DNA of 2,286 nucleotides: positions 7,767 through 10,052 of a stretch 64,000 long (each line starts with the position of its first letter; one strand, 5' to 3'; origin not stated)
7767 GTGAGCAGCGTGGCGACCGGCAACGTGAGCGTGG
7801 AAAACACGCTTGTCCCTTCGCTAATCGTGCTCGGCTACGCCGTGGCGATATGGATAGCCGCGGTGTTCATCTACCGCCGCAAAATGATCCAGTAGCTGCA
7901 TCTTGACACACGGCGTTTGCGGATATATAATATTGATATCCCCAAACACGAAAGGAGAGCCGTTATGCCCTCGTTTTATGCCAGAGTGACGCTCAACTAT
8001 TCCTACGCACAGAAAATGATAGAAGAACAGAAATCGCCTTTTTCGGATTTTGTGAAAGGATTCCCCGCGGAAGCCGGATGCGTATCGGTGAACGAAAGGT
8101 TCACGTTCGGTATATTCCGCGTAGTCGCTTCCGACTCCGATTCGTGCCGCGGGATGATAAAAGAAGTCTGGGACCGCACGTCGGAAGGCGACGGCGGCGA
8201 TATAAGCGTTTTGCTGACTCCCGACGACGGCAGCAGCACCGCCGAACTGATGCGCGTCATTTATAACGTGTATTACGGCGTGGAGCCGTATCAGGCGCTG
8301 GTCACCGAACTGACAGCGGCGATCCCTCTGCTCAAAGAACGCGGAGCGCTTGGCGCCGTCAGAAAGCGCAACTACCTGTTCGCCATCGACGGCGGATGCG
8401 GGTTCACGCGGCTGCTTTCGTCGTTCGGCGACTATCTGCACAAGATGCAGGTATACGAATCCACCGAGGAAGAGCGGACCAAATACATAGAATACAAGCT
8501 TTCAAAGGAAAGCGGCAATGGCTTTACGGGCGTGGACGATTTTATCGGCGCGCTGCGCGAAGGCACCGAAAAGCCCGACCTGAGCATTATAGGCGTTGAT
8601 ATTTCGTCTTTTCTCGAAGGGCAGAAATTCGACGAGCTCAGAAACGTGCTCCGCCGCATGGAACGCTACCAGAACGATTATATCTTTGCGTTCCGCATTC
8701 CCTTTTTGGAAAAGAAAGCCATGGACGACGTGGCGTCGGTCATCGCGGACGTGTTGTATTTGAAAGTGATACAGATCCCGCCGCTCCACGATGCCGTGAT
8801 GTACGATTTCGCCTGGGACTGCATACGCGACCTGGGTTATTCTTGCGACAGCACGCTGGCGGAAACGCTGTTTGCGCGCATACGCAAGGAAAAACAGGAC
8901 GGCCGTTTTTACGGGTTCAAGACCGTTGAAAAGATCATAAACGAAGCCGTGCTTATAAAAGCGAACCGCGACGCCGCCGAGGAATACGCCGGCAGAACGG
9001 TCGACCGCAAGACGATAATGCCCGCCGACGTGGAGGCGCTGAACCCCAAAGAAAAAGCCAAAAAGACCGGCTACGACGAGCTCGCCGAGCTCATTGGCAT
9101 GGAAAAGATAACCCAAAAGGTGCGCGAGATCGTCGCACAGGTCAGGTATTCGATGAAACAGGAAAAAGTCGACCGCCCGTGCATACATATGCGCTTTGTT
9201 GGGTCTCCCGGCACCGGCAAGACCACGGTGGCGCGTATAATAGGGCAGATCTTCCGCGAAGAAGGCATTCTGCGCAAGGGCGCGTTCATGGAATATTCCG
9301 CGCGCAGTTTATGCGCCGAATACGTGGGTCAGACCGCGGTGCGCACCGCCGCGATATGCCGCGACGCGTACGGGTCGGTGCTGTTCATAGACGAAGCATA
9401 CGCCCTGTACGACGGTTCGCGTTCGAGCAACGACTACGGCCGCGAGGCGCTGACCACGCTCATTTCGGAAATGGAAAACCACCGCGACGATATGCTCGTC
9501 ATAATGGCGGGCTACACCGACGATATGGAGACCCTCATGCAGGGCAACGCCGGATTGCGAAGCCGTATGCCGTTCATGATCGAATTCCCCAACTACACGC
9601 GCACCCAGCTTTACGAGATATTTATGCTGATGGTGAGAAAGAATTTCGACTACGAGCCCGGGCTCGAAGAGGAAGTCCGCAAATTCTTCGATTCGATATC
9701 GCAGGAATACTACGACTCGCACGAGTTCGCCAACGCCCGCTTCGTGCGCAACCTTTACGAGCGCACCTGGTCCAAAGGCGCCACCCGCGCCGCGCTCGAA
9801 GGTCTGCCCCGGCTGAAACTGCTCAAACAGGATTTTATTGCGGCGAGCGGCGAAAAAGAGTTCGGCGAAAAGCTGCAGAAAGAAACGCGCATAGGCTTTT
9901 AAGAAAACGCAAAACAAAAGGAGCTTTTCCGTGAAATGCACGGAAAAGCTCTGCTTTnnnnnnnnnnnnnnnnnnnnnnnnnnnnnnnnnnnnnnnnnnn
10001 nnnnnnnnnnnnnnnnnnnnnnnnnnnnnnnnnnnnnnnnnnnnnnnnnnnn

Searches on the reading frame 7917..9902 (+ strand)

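Call 57: search_protein_families(library=pfam, proteins=[window:7917-9902:+])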
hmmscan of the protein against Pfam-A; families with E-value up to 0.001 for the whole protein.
window:7917-9902:+ (661 aa): 3 families
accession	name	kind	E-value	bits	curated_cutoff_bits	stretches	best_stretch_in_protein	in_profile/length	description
PF00004.35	AAA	-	3e-17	63.7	21.2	1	427-558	3-130/131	ATPase family associated with various cellular activities (AAA)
PF17866.7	AAA_lid_6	-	3.6e-07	30.6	24.3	1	584-629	4-45/60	AAA lid domain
PF05496.18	RuvB_N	-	0.00043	20.5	27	0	388-447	5-58/159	Holliday junction DNA helicase RuvB P-loop domain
